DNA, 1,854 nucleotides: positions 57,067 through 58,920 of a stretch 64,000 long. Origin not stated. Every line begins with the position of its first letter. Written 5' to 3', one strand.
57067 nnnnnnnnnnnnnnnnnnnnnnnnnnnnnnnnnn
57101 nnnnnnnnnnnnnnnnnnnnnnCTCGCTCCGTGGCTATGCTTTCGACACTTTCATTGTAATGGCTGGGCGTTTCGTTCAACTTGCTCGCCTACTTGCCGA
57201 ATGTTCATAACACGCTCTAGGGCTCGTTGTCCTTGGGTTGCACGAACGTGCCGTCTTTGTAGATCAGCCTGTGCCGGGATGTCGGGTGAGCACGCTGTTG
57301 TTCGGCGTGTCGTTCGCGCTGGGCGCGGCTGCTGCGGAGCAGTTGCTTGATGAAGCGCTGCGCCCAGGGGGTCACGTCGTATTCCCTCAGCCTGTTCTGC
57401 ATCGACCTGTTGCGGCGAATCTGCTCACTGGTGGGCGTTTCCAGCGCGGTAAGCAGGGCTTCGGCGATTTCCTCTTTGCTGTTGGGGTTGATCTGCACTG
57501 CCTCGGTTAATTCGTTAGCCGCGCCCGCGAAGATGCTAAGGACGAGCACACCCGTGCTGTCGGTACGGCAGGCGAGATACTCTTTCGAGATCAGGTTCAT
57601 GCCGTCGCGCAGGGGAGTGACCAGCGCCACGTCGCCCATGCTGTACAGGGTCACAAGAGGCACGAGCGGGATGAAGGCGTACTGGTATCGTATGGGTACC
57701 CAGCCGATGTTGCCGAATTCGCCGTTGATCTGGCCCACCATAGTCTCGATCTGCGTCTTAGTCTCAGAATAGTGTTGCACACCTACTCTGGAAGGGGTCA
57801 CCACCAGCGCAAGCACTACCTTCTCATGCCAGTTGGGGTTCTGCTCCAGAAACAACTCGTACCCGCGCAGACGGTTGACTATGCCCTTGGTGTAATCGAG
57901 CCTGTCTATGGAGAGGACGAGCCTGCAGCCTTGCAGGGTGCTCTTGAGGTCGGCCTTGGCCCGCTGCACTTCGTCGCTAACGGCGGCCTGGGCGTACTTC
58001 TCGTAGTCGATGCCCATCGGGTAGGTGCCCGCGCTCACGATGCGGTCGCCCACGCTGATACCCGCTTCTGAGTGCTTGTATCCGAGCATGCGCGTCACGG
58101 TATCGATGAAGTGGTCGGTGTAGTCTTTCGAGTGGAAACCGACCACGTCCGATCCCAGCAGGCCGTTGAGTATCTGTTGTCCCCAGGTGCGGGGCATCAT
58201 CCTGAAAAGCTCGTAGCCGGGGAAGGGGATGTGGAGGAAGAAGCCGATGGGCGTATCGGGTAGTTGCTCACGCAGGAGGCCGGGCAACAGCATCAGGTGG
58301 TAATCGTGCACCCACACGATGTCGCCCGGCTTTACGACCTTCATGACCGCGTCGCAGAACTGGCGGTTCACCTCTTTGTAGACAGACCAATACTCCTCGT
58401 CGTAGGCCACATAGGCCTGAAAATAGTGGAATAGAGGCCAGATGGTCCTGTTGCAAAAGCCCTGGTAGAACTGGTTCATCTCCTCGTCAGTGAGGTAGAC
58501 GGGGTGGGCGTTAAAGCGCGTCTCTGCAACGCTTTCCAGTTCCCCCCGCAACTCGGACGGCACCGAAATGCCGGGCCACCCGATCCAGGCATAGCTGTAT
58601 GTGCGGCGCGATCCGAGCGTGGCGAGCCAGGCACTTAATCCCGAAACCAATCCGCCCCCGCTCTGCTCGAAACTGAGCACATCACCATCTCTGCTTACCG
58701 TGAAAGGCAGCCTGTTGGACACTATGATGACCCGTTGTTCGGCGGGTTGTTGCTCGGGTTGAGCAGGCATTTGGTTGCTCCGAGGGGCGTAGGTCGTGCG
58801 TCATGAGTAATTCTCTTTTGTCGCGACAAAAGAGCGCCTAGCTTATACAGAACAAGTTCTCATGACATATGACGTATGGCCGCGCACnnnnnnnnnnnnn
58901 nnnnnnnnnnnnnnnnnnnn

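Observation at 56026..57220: Nucleotidyltransferase gene carried on a cassette bounded by perfect 18-bp (imperfect about 50-bp) terminal inverted repeats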

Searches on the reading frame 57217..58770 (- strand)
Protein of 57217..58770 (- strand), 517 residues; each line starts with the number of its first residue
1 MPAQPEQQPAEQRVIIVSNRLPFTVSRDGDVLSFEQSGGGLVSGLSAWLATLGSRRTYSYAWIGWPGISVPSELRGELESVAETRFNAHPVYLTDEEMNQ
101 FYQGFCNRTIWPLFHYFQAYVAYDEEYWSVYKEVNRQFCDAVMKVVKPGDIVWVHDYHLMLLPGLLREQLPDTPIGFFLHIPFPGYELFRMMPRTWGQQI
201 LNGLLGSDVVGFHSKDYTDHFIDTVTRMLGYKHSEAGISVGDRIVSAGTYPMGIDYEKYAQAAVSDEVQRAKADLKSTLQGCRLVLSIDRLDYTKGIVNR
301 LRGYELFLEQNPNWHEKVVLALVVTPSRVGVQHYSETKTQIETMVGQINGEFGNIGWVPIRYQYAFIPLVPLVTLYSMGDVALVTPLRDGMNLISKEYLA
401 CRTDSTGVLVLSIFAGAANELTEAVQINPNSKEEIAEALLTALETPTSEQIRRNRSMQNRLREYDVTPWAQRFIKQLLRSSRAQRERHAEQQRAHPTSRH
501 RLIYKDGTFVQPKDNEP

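Call 8: search_protein_families(library=pfam, proteins=[window:57217-58770:-], max_evalue=0.1)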
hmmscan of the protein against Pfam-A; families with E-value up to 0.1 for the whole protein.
window:57217-58770:- (517 aa): 2 families
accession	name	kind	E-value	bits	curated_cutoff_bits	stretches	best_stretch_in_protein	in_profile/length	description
PF00982.27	Glyco_transf_20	-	9.2e-145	483.4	32.5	1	13-477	2-471/473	Glycosyltransferase family 20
PF08323.17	Glyco_transf_5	-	0.0098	16.1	22.7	1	115-173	90-159/239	Starch synthase catalytic domain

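Call 51: find_homologous_proteins(query=window:57217-58770:-, max_evalue=1e-100)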
Query window:57217-58770:- (517 aa): 7517 proteins with E <= 1e-100 among 8000 candidates; the best 120 are listed.
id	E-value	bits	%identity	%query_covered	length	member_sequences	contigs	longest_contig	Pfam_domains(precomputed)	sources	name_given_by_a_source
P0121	0.0e+0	1190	99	100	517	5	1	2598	PF00982.28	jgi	jgi:trehalose 6-phosphate synthase/phosphatase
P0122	9.4e-271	917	76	99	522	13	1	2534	PF00982.28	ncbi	ncbi:MAG: bifunctional alpha,alpha-trehalose-phosphate synthase (UDP-forming)/trehalose-phosphatase 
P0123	2.2e-205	701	62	94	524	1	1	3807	PF00982.28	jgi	jgi:trehalose 6-phosphate synthase/phosphatase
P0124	4.2e-195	667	58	96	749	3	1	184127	PF00982.28,PF02358.23,PF08282.19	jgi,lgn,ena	-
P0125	2.0e-194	665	57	98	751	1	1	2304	PF00982.28,PF02358.23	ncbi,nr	ncbi:MAG TPA: bifunctional alpha,alpha-trehalose-phosphate synthase (UDP-forming)/trehalose-phosphat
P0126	4.6e-194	664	55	96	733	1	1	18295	PF00982.28,PF02358.23,PF08282.19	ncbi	-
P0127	8.2e-194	663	55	96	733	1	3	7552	PF00982.28,PF02358.23,PF08282.19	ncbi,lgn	-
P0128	8.7e-194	663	57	96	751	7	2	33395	PF00982.28,PF02358.23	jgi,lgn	jgi:trehalose 6-phosphate synthase/phosphatase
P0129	6.4e-193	660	54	96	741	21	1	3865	PF00982.28,PF02358.23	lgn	-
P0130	4.3e-192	657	56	96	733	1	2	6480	PF00982.28,PF02358.23,PF08282.19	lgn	-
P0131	7.4e-191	653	57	97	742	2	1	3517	PF00982.28,PF02358.23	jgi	jgi:trehalose 6-phosphate synthase/phosphatase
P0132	7.5e-191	653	56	96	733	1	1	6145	PF00982.28,PF02358.23,PF08282.19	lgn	-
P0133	8.1e-191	653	55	98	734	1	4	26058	PF00982.28,PF02358.23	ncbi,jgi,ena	jgi:trehalose 6-phosphate synthase/phosphatase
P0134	8.6e-191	653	58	92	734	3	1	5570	PF00982.28,PF02358.23,PF08282.19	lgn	-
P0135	9.5e-191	653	56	96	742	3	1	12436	PF00982.28,PF02358.23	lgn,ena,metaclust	metaclust:\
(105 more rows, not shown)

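Call 52: find_encoding_contigs(protein=P0121, flank=10000, max_places=4)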
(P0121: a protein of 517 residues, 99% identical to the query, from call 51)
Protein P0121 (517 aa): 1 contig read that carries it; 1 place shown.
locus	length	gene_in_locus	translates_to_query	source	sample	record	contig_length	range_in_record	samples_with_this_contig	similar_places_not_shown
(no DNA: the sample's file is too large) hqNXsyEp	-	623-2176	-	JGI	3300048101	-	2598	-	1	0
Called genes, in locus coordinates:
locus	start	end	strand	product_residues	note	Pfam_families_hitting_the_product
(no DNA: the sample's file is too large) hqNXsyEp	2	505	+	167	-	?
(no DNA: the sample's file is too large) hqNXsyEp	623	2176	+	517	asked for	PF00982:Glyco_transf_20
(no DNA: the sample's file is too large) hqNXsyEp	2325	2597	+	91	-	?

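Call 53: find_encoding_contigs(protein=P0122, flank=10000, max_places=4)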
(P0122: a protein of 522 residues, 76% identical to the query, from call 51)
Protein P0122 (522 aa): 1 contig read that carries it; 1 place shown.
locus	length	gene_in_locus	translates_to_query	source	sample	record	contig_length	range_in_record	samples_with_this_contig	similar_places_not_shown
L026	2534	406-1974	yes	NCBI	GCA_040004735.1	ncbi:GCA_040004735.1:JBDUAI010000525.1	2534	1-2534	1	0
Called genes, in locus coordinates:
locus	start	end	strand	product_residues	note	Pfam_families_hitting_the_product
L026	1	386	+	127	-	?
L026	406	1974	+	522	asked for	PF00982:Glyco_transf_20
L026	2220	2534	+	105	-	PF02776:TPP_enzyme_N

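Call 69: list_cluster_members(proteins=[P0122, P0013, P0017, P0272])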
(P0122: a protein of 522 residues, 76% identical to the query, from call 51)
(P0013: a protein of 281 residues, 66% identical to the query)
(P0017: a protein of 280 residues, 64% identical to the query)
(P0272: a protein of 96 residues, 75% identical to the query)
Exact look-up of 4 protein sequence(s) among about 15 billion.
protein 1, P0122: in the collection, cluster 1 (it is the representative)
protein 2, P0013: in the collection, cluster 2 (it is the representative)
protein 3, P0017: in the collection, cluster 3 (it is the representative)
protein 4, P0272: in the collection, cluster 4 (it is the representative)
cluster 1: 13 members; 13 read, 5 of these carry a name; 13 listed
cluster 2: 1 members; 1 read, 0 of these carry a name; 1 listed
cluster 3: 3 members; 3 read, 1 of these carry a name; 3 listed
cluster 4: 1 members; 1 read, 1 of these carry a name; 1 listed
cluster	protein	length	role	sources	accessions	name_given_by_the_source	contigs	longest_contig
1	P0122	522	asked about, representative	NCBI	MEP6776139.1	MAG: bifunctional alpha,alpha-trehalose-phosphate synthase ...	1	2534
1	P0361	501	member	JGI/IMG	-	trehalose 6-phosphate synthase/phosphatase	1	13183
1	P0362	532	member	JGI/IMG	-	trehalose 6-phosphate synthase/phosphatase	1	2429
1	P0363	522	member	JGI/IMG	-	trehalose 6-phosphate synthase/phosphatase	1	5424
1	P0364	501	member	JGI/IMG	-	trehalose 6-phosphate synthase/phosphatase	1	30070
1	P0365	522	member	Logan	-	-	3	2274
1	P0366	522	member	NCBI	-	-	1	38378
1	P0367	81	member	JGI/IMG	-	-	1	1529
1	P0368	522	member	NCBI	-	-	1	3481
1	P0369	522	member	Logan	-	-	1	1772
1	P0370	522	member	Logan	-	-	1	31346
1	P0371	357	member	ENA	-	-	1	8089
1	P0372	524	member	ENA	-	-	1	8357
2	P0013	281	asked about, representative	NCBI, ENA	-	-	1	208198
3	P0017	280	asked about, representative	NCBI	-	-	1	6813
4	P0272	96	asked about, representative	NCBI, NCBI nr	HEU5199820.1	MAG TPA: transposase, partial [Ktedonobacterales bacterium] | transposase [Ktedonobacterales bacterium]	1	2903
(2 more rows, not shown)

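Call 70: find_encoding_contigs(protein=P0370, flank=10000, max_places=2)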
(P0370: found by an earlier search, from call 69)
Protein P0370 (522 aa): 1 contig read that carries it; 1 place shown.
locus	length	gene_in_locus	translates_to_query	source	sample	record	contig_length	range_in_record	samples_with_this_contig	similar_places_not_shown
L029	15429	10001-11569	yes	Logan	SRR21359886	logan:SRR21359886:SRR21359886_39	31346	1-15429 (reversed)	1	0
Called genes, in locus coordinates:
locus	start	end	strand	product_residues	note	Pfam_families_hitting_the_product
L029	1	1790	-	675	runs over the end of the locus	PF05228:CHASE4, PF08448:PAS_4 (faint), PF00989:PAS, PF13188:PAS_8, PF13426:PAS_9, PF00990:GGDEF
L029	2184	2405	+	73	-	-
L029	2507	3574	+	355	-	PF00005:ABC_tran, PF13304:AAA_21 (weak), PF13732:DrrA1-3_C (weak)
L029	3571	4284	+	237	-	PF01061:ABC2_membrane, PF12730:ABC2_membrane_4 (weak), PF12698:ABC2_membrane_3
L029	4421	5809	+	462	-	PF00144:Beta-lactamase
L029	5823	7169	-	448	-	PF13527:Acetyltransf_9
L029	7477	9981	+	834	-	-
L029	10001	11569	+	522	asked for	PF00982:Glyco_transf_20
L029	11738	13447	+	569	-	PF02776:TPP_enzyme_N, PF00205:TPP_enzyme_M, PF02775:TPP_enzyme_C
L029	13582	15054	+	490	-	PF01292:Ni_hydr_CYTB, PF00174:Oxidored_molyb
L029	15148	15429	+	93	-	PF00462:Glutaredoxin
